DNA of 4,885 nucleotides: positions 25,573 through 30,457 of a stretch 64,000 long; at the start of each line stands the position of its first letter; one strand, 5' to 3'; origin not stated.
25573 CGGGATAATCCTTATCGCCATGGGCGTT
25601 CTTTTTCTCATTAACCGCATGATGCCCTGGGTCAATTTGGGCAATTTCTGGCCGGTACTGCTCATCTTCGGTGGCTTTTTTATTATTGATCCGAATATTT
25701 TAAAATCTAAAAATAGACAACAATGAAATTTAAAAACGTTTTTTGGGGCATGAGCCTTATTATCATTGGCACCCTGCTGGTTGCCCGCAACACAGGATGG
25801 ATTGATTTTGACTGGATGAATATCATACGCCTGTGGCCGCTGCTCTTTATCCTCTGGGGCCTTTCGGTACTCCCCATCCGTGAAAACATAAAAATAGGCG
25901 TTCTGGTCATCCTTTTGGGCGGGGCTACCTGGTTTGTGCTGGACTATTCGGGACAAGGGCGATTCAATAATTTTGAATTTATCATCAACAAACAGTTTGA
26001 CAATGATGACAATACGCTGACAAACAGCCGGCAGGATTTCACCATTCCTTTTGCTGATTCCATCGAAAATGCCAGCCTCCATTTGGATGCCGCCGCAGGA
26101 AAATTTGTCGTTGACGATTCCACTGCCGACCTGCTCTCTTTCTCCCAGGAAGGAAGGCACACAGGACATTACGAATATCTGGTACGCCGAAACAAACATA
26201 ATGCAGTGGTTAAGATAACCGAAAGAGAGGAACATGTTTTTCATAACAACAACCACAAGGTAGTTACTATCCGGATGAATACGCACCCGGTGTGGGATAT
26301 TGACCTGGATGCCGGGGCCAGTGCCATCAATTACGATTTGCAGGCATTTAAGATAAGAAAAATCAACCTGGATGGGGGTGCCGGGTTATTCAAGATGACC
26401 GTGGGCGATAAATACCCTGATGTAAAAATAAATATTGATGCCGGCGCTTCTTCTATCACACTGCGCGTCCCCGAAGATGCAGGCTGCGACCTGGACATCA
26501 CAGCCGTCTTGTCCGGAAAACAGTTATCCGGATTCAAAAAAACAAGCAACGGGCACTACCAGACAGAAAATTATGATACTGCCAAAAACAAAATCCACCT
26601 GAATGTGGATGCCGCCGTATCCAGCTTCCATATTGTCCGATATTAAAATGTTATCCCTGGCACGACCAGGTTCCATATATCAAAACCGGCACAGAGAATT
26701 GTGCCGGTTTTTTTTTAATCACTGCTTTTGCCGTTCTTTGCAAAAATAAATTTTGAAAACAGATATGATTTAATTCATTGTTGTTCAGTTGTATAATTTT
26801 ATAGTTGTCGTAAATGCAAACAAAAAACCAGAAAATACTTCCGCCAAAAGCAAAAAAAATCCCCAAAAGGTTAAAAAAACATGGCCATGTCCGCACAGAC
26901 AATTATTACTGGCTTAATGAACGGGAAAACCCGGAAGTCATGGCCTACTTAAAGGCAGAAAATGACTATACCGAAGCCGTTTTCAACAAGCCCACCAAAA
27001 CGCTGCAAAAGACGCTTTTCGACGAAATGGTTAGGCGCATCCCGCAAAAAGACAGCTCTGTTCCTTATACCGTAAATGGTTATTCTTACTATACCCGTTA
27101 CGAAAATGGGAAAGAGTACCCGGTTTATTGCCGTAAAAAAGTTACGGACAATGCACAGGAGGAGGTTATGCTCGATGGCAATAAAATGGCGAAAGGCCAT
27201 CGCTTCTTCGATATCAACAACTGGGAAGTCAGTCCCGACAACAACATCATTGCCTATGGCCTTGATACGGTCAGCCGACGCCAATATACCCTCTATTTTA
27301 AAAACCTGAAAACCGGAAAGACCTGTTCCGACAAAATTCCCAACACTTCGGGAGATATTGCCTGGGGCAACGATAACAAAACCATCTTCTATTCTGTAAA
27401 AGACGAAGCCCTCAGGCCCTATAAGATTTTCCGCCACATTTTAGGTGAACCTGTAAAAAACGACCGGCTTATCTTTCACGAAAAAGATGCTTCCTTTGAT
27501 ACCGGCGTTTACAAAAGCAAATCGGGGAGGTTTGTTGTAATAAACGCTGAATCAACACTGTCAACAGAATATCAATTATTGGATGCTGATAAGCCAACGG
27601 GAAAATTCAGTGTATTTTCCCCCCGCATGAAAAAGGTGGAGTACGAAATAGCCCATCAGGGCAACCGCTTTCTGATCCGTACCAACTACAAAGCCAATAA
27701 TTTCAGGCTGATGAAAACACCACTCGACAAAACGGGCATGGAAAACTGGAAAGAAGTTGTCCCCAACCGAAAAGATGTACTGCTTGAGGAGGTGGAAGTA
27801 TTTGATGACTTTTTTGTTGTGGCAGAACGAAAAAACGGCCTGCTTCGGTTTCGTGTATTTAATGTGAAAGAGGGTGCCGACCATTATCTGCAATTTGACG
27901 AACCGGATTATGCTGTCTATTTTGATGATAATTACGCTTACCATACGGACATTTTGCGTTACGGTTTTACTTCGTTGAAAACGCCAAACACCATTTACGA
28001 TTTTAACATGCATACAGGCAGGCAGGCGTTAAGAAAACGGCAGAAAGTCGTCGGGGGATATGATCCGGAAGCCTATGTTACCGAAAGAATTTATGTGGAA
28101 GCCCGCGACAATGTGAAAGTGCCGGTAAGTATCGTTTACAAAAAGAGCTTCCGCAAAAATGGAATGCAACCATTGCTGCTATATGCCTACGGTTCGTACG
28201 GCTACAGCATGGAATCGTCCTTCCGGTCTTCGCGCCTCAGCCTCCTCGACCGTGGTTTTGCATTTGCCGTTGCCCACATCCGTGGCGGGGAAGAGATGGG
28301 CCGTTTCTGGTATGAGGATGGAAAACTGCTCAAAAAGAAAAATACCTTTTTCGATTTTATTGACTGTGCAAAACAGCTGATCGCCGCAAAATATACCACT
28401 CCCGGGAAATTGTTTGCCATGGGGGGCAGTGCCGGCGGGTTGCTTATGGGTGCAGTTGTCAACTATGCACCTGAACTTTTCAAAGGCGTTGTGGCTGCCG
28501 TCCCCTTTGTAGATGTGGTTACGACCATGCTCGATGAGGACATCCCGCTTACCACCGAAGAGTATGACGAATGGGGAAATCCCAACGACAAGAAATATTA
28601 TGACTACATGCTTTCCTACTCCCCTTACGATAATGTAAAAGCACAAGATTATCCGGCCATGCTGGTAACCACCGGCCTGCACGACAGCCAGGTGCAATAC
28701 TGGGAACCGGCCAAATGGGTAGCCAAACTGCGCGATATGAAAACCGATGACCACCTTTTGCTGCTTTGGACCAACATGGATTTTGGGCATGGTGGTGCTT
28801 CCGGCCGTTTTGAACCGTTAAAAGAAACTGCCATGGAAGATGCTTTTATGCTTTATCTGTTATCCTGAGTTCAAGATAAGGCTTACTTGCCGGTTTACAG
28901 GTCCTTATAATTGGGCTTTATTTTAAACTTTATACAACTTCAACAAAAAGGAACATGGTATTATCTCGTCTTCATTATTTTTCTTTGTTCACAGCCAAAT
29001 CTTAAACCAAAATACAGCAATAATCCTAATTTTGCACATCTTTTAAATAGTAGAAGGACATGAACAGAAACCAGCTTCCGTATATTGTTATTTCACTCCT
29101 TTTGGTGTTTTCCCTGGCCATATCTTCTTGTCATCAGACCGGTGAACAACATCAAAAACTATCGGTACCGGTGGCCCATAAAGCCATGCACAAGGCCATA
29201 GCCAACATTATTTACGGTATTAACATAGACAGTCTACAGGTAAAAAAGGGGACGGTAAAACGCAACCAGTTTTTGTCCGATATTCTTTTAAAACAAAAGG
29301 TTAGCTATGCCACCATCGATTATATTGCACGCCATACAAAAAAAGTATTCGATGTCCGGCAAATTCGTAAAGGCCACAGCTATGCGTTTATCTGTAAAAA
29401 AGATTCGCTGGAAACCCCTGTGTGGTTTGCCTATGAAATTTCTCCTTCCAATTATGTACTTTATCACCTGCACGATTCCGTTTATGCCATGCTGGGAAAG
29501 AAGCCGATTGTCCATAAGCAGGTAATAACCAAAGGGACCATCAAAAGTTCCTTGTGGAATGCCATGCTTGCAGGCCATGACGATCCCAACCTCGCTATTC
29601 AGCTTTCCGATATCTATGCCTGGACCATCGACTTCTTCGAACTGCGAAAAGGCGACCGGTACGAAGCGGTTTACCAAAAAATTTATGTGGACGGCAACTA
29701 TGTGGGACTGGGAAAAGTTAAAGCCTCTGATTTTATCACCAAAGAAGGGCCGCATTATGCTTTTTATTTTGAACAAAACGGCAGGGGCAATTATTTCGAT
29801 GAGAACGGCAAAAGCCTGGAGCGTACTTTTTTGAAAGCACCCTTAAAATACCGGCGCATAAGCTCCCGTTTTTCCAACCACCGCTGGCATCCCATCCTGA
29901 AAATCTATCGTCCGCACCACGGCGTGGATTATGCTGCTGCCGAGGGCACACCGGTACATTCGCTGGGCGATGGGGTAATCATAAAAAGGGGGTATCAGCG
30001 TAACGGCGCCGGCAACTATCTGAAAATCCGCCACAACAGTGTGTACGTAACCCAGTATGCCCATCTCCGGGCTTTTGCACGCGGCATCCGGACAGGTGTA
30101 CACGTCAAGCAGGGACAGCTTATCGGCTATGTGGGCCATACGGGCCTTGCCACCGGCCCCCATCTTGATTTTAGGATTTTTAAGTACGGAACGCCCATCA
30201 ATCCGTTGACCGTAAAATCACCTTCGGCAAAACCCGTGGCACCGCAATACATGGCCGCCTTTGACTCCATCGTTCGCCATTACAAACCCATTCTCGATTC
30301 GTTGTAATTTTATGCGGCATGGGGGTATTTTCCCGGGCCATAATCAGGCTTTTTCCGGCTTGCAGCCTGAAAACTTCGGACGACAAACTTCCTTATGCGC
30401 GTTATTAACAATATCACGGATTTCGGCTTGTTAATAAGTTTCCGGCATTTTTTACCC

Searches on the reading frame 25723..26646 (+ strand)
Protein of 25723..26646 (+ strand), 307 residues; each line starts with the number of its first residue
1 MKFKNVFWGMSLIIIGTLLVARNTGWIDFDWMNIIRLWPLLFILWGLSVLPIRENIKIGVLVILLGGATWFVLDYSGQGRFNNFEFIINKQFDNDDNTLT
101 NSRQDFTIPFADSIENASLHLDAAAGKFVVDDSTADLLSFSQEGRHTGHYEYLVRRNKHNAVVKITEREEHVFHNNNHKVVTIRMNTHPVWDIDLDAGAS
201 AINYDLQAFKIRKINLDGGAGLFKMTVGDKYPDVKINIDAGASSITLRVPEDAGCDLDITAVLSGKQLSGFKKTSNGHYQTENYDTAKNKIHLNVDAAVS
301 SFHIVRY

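Call 59: search_protein_families(library=pfam, proteins=[window:25723-26646:+], max_evalue=0.00001)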
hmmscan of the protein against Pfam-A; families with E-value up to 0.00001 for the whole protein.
window:25723-26646:+ (307 aa): 2 families
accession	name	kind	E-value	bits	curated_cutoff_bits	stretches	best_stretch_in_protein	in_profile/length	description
PF18917.5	LiaI-LiaF-like_TM1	-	1.5e-10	41.4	27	1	6-50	1-42/42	LiaI-LiaF-like transmembrane region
PF22570.1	LiaF-TM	-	9.6e-09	36.4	27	1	7-72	1-64/98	LiaF transmembrane domain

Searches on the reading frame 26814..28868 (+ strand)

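Call 59: search_protein_families(library=pfam, proteins=[window:26814-28868:+], max_evalue=0.00001)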
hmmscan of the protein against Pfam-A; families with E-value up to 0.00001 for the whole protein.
window:26814-28868:+ (684 aa): 2 families
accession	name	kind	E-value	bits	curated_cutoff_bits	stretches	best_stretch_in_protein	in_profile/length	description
PF02897.21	Peptidase_S9_N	-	1.1e-109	367.4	24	1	11-408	1-412/414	Prolyl oligopeptidase, N-terminal beta-propeller domain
PF00326.27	Peptidase_S9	-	4e-66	223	22.6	1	469-682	2-209/213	Prolyl oligopeptidase family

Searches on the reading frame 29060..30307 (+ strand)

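Call 59: search_protein_families(library=pfam, proteins=[window:29060-30307:+], max_evalue=0.00001)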
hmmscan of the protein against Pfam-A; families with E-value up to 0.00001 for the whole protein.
window:29060-30307:+ (415 aa): 2 families
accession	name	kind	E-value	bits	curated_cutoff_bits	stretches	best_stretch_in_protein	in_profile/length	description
PF01551.29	Peptidase_M23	-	3.5e-28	98.1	28.7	1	285-382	2-96/96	Peptidase family M23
PF19425.4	Csd3_N2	-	2.9e-10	40.6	27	1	156-272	8-121/122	Csd3 second domain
